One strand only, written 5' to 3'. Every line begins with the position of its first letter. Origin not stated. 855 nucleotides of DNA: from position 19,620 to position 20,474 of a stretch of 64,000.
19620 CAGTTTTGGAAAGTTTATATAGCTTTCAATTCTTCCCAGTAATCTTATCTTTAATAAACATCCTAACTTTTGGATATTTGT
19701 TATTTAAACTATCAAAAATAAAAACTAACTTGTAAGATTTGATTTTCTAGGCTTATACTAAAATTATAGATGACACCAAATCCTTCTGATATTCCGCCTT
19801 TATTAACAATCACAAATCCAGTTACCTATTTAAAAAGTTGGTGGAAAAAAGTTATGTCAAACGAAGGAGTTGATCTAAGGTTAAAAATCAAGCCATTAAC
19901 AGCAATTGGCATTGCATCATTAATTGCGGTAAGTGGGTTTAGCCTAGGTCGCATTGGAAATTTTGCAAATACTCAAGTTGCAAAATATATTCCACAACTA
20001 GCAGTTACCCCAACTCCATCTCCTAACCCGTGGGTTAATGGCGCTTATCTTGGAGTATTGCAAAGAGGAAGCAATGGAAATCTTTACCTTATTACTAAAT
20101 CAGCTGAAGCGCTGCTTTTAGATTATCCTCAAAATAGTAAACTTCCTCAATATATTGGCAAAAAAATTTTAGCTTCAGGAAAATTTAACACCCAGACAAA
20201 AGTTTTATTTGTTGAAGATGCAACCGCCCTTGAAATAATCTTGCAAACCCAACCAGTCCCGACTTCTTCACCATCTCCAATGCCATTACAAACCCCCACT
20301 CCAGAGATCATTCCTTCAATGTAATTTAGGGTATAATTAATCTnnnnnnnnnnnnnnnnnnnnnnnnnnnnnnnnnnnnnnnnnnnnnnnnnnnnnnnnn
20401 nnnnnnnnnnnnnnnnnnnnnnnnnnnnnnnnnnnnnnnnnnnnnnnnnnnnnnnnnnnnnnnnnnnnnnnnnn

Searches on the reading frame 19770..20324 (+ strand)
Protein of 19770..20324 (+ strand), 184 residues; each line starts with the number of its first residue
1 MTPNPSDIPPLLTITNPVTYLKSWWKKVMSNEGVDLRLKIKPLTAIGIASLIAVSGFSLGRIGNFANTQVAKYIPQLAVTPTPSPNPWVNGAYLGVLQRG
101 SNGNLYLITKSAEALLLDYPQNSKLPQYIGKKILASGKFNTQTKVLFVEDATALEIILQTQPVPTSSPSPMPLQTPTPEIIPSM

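Call 6: search_protein_families(library=pfam, proteins=[window:19770-20324:+], max_evalue=0.01)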
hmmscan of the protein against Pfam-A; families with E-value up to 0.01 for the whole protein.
window:19770-20324:+ (184 aa): 0 families

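Call 8: find_homologous_proteins(query=window:19770-20321:+, max_evalue=0.001)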
Query window:19770-20321:+ (184 aa): 88 proteins with E <= 0.001 among 275 candidates.
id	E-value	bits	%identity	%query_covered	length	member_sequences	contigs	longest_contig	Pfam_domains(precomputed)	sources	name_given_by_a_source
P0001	6.6e-114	396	100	100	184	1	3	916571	-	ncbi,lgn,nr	ncbi:MAG: hypothetical protein HY044_02800 [Candidatus Woesebacteria bacterium]|nr:MAG: hypothetical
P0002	3.9e-44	169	50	96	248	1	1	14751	-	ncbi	-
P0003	1.2e-43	167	42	97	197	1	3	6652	-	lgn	-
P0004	1.1e-42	164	50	92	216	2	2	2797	-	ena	-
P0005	3.2e-41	159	46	93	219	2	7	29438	-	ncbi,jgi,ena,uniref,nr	ncbi:hypothetical protein COX93_00030 [Candidatus Nomurabacteria bacterium CG_4_10_14_0_2_um_filter_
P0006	1.5e-40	157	47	93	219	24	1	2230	-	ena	-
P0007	1.7e-40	157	52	85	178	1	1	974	-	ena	-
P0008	1.8e-40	157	46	93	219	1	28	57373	-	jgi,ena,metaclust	metaclust:\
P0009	4.3e-40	155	46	93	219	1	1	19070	-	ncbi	-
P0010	1.1e-39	154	46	94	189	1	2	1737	-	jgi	jgi:hypothetical protein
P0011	2.1e-39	153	49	81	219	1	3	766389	-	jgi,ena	-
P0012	3.3e-39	152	47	94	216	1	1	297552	-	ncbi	-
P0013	5.3e-39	152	46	94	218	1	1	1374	-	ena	-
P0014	7.3e-39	151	50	85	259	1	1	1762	-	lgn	-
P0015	1.5e-38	150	47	91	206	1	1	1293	-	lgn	-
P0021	7.8e-37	145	47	91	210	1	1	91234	-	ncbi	-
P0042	1.6e-33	134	43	94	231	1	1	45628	-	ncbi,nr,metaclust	ncbi:hypothetical protein A2W24_06650 [Microgenomates group bacterium RBG_16_45_19]|nr:MAG: hypothet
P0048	1.1e-32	131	44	91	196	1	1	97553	-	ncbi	-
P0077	3.6e-28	117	41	85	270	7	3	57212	-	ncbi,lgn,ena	ncbi:MAG: hypothetical protein AAB535_00910 [Patescibacteria group bacterium]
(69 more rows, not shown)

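Call 9: search_protein_families(library=ncbifam, proteins=[window:19770-20324:+], max_evalue=0.1)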
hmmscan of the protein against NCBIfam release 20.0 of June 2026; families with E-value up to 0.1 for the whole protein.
window:19770-20324:+ (184 aa): 1 family
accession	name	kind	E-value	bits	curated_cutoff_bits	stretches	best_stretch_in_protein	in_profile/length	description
TIGR00544.1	lgt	equivalog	0.073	12.5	118.9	1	48-70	129-151/280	prolipoprotein diacylglyceryl transferase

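Call 12: find_encoding_contigs(protein=P0011, flank=10000, max_places=2)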
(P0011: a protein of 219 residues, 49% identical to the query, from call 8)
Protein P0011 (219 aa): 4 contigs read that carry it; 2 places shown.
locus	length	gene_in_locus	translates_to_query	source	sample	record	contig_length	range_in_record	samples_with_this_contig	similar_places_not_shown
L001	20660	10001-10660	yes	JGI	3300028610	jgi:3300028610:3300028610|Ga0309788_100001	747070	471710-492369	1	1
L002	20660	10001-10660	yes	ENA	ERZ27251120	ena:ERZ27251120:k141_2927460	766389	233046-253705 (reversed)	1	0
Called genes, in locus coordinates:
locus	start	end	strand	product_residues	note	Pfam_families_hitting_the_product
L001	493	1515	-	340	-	PF01594:AI-2E_transport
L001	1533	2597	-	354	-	PF01715:IPPT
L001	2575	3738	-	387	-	PF00919:UPF0004, PF04055:Radical_SAM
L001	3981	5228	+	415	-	PF13742:tRNA_anti_2, PF01336:tRNA_anti-codon, PF02601:Exonuc_VII_L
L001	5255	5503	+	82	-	PF02609:Exonuc_VII_S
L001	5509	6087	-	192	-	PF00578:AhpC-TSA, PF08534:Redoxin, PF13905:Thioredoxin_8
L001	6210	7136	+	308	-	-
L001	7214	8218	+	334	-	PF21016:RlmN_N (weak), PF04055:Radical_SAM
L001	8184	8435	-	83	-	-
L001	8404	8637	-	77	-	-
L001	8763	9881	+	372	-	PF01381:HTH_3, PF00989:PAS, PF13426:PAS_9, PF24820:Diguanyl_cycl_sensor (faint), PF00989:PAS, PF08448:PAS_4 (weak), PF13188:PAS_8 (weak), PF13426:PAS_9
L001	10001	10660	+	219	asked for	-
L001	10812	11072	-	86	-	-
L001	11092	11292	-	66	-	-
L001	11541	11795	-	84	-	PF14384:BrnA_antitoxin (weak)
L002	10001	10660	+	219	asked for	-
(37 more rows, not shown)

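Call 13: find_encoding_contigs(protein=P0012, flank=10000, max_places=2)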
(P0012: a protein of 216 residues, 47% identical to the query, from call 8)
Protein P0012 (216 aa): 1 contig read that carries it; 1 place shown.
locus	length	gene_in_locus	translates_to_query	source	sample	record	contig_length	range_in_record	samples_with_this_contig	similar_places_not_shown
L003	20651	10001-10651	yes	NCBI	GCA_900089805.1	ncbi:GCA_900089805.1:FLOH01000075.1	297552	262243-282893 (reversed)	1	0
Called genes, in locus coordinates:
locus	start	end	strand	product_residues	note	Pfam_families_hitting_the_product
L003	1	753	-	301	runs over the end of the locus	PF13578:Methyltransf_24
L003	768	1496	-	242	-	PF02463:SMC_N (faint), PF00005:ABC_tran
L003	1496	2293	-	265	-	PF01061:ABC2_membrane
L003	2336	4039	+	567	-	-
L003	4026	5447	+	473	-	PF00535:Glycos_transf_2, PF13506:Glyco_transf_21 (weak), PF13641:Glyco_tranf_2_3, PF13632:Glyco_trans_2_3 (weak)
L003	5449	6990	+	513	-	PF00534:Glycos_transf_1, PF13692:Glyco_trans_1_4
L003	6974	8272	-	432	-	PF01943:Polysacc_synt (weak)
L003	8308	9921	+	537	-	-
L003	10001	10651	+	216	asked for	-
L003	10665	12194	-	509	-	-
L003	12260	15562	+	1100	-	PF04932:Wzy_C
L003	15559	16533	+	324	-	-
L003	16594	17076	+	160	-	-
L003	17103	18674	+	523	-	-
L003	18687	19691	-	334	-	PF01073:3Beta_HSD (weak), PF01370:Epimerase, PF04321:RmlD_sub_bind (weak), PF16363:GDP_Man_Dehyd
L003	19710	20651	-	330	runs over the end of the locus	PF00571:CBS (weak), PF01769:MgtE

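Call 14: find_encoding_contigs(protein=P0021, flank=8000, max_places=1)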
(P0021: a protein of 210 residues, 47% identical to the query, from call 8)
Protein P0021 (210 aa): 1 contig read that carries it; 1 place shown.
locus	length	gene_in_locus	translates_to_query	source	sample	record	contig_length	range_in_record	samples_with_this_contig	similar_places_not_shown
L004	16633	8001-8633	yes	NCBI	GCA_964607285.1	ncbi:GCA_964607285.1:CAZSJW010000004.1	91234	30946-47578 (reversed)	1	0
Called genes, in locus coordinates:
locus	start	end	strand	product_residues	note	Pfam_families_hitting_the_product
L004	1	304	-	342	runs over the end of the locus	-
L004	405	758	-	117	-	PF00453:Ribosomal_L20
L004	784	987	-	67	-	PF01632:Ribosomal_L35p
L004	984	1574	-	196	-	PF05198:IF3_N, PF00707:IF3_C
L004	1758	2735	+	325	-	-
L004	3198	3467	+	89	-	-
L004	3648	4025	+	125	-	-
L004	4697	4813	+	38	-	-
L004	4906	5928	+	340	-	-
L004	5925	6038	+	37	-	-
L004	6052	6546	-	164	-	PF01243:PNPOx_N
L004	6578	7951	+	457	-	PF00171:Aldedh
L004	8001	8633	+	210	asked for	-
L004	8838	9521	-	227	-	PF18904:DUF5660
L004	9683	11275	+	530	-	-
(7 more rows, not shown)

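Call 15: find_encoding_contigs(protein=P0048, flank=8000, max_places=1)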
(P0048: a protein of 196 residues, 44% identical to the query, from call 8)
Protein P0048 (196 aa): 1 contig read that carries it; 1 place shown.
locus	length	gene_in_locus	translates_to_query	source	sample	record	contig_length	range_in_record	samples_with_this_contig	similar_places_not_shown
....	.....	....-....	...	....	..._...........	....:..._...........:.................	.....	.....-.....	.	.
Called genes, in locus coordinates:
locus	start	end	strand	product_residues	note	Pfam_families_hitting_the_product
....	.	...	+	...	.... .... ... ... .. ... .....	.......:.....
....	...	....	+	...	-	-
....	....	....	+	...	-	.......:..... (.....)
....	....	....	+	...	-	-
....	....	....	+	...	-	-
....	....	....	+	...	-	-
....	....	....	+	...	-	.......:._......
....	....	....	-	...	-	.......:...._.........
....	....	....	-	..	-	-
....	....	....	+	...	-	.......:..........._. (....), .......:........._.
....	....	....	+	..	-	-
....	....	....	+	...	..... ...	-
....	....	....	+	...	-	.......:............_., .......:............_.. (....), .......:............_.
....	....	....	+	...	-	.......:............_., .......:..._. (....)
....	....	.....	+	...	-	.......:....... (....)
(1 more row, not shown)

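Call 16: find_encoding_contigs(protein=P0042, flank=8000, max_places=1)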
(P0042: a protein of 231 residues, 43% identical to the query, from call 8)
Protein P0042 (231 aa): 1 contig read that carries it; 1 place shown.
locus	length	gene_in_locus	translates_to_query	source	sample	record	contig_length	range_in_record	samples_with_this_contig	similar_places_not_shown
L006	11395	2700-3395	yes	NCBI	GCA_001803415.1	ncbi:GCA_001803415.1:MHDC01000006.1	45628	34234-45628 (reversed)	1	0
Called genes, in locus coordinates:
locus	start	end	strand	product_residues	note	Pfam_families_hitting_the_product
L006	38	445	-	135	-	-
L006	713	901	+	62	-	PF12728:HTH_17, PF13411:MerR_1, PF00376:MerR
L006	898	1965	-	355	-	-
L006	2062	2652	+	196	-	-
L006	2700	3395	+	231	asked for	-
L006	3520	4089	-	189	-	-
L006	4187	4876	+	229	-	PF00892:EamA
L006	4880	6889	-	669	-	PF00391:PEP-utilizers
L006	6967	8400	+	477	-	-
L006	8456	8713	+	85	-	-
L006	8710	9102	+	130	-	PF01850:PIN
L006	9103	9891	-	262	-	PF03808:Glyco_tran_WecG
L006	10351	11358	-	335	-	PF00022:Actin (faint), PF06723:MreB_Mbl, PF00012:HSP70, PF14450:FtsA (weak)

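Call 17: find_encoding_contigs(protein=P0077, flank=8000, max_places=1)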
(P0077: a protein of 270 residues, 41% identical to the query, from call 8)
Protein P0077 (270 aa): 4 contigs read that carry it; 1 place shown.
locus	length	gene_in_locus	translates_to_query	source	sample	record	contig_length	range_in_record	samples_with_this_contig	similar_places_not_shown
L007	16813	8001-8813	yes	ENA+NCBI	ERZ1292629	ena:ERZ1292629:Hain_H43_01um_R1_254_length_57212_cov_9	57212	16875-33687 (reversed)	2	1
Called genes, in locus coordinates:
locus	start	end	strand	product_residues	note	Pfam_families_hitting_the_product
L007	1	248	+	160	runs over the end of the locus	PF13483:Lactamase_B_3 (faint)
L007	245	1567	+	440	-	PF00772:DnaB, PF03796:DnaB_C, PF06745:ATPase (weak), PF13481:AAA_25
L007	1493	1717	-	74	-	-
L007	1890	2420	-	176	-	PF01467:CTP_transf_like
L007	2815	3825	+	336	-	-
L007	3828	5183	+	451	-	PF26299:MurL_N, PF26298:MurL_epimerase_C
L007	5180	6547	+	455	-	PF21799:MurD-like_N, PF08245:Mur_ligase_M, PF02875:Mur_ligase_C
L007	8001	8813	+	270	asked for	-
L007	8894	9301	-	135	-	-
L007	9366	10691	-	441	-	PF02310:B12-binding, PF04055:Radical_SAM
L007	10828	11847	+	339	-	PF04055:Radical_SAM, PF13353:Fer4_12 (weak), PF06463:Mob_synth_C (faint)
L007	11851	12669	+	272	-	PF05958:tRNA_U5-meth_tr (weak), PF02384:N6_Mtase (weak), PF13489:Methyltransf_23 (weak), PF01170:UPF0020 (weak), PF05175:MTS, PF06325:PrmA, PF13847:Methyltransf_31, PF13649:Methyltransf_25, +5 more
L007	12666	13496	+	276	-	PF01073:3Beta_HSD (weak), PF01370:Epimerase, PF04321:RmlD_sub_bind, PF16363:GDP_Man_Dehyd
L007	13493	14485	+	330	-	PF00730:HhH-GPD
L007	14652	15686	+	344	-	PF00152:tRNA-synt_2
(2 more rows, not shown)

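Call 19: predict_structure(alignment_id=A1)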
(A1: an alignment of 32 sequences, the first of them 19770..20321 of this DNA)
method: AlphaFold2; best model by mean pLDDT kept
length: 184 residues; sequences in the alignment: 32
mean_pLDDT: 76.3   pTM: 0.43
mean pLDDT of the five models: 76.3, 74.1, 73.7, 72.6, 72.0
residues with pLDDT >= 90: 55; 70-90: 60; 50-70: 62; < 50: 7
segments of 3 or more residues with pLDDT < 50: none
pLDDT, mean of each block of 10 residues (from residue 1): 50 64 77 59 82 71 51 61 89 95 95 92 89 95 93 81 63 68 70
secondary structure, 60 per line:
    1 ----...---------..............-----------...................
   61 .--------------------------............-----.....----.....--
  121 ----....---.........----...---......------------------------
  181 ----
elements in order: H17-30 H42-61 E88-99 E105-109 E114-118 H125-128 E132-140 E145-147 E154-156

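Call 24: search_protein_families(library=pfam, alignment_id=A1, max_evalue=1)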
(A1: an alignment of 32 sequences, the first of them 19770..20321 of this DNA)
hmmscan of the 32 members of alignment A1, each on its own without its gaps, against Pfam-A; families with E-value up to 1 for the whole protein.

A. member 1, window:19770-20321:+ (184 aa): 1 family
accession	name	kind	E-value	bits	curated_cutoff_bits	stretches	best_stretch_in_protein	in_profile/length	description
PF01790.23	LGT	-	0.21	11.3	24.9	1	39-69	105-135/240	Prolipoprotein diacylglyceryl transferase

B. families by the number of members that match (of 32 scanned): 33 families (the first 25 are shown)
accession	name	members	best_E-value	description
PF02760.21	HIN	2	0.0016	HIN-200/IF120x domain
PF19135.5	DUF5818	2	0.12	Protein of unknown function (DUF5818)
PF08279.18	HTH_11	1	0.0001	HTH domain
PF13412.12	HTH_24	1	0.00038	Winged helix-turn-helix DNA-binding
PF25213.1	HVO_A0261_N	1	0.00096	HVO_A0261 N-terminal domain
PF13551.12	HTH_29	1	0.0013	Winged helix-turn helix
PF09339.16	HTH_IclR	1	0.0016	IclR helix-turn-helix domain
PF22039.1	HUTI_composite_bact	1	0.004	Imidazolonepropionase-like composite domain, bacteria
PF07789.17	DUF1627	1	0.0041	Protein of unknown function (DUF1627)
PF13384.12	HTH_23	1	0.0073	Homeodomain-like domain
PF01022.26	HTH_5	1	0.0094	Bacterial regulatory protein, arsR family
PF13545.12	HTH_Crp_2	1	0.011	Crp-like helix-turn-helix domain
PF02796.21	HTH_7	1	0.011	Helix-turn-helix domain of resolvase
PF01978.25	TrmB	1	0.011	Sugar-specific transcriptional regulator TrmB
PF00440.29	TetR_N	1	0.037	Bacterial regulatory proteins, tetR family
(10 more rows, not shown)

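Call 25: search_solved_structures(query=A1, max_evalue=10)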
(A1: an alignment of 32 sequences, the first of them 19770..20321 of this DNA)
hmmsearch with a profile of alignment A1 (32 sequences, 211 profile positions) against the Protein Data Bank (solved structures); distinct sequences matched with E-value up to 10: 2.
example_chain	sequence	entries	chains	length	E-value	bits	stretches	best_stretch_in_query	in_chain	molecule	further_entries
4a54_A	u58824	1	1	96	0.43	13.1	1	158-204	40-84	EDC3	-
4a53_A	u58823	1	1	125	0.71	12.3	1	159-204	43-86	EDC3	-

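Call 29: find_related_loci(query=A1, collection=genome_contigs, flank=10000)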
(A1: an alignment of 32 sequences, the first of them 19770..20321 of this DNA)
Query A1 (184 aa) in genome_contigs; peptide patterns used: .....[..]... (x = any residue, [..] = any of these).
599 stretches matched a pattern (row limit reached: there are more); 17 encode a relative of the query (tblastn E <= 1e-3); 17 distinct loci.
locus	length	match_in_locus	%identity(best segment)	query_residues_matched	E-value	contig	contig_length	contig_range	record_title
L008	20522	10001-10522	47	9-176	3e-43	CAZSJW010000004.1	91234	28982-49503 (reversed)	MAG TPA_asm: uncultured Pseudomonadales bacterium isolate SRP286056_co2_78 genome assembly, contig: NODE_240_length_9123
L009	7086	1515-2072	46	9-180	3e-43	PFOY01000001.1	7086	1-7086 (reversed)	MAG: Candidatus Nomurabacteria bacterium CG_4_10_14_0_2_um_filter_30_12 CG_4_10_14_0.2_scaffold_6552_c, whole genome sho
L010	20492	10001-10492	48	9-169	2e-42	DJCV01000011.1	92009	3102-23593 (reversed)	MAG TPA_asm: Candidatus Woesebacteria bacterium UBA5941 UBA5941_contig_321, whole genome shotgun sequence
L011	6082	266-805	43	9-184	1e-41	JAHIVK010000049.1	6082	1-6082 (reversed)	MAG: Patescibacteria group bacterium isolate MM_PC_MetaG.mb.77 MM_PC_MetaG.mb.77_k141_1185986, whole genome shotgun sequ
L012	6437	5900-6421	39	5-183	2e-39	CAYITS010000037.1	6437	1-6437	MAG TPA_asm: uncultured Gammaproteobacteria bacterium isolate ERP119705_co3_637 genome assembly, contig: NODE_15719_leng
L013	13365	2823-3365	43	6-178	5e-39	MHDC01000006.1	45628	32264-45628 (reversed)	MAG: Microgenomates group bacterium RBG_16_45_19 RBG_16_scaffold_130, whole genome shotgun sequence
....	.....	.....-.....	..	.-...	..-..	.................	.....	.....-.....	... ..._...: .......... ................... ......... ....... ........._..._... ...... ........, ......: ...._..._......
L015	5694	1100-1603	41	9-172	2e-37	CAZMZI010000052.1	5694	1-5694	MAG TPA_asm: uncultured Pseudomonadales bacterium isolate SRP192515_co1_162 genome assembly, contig: NODE_15159_length_5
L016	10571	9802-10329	43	5-178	7e-37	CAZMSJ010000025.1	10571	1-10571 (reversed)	MAG TPA_asm: uncultured Gammaproteobacteria bacterium isolate SRP298887_co1_344 genome assembly, contig: NODE_6943_lengt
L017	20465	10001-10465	41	4-157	2e-34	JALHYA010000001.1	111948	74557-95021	MAG: Patescibacteria group bacterium isolate PFL142 seq_158811, whole genome shotgun sequence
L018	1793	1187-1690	40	9-170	3e-31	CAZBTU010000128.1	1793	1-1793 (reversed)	MAG TPA_asm: uncultured Pseudomonadales bacterium isolate SRP286056_co2_100 genome assembly, contig: NODE_129468_length_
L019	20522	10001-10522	37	3-157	6e-30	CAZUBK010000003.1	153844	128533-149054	MAG TPA_asm: uncultured Pseudomonadales bacterium isolate binchicken_co227_1206 genome assembly, contig: NODE_199_length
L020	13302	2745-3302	46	9-180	2e-46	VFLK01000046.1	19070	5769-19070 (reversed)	MAG: Candidatus Paceibacterota bacterium isolate Bin_61_66 c_000004308571, whole genome shotgun sequence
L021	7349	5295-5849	36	1-177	5e-29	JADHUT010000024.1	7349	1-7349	MAG: Candidatus Microgenomates bacterium isolate BS150m-G53 BS-150m-C9688, whole genome shotgun sequence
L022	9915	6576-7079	32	9-178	9e-20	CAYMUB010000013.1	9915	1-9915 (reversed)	MAG TPA_asm: uncultured Gammaproteobacteria bacterium isolate binchicken_co203_488 genome assembly, contig: k141_3999431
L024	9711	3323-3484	57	9-60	7e-16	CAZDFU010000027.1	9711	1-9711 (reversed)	MAG TPA_asm: uncultured Gammaproteobacteria bacterium isolate binchicken_co251_985 genome assembly, contig: NODE_9949_le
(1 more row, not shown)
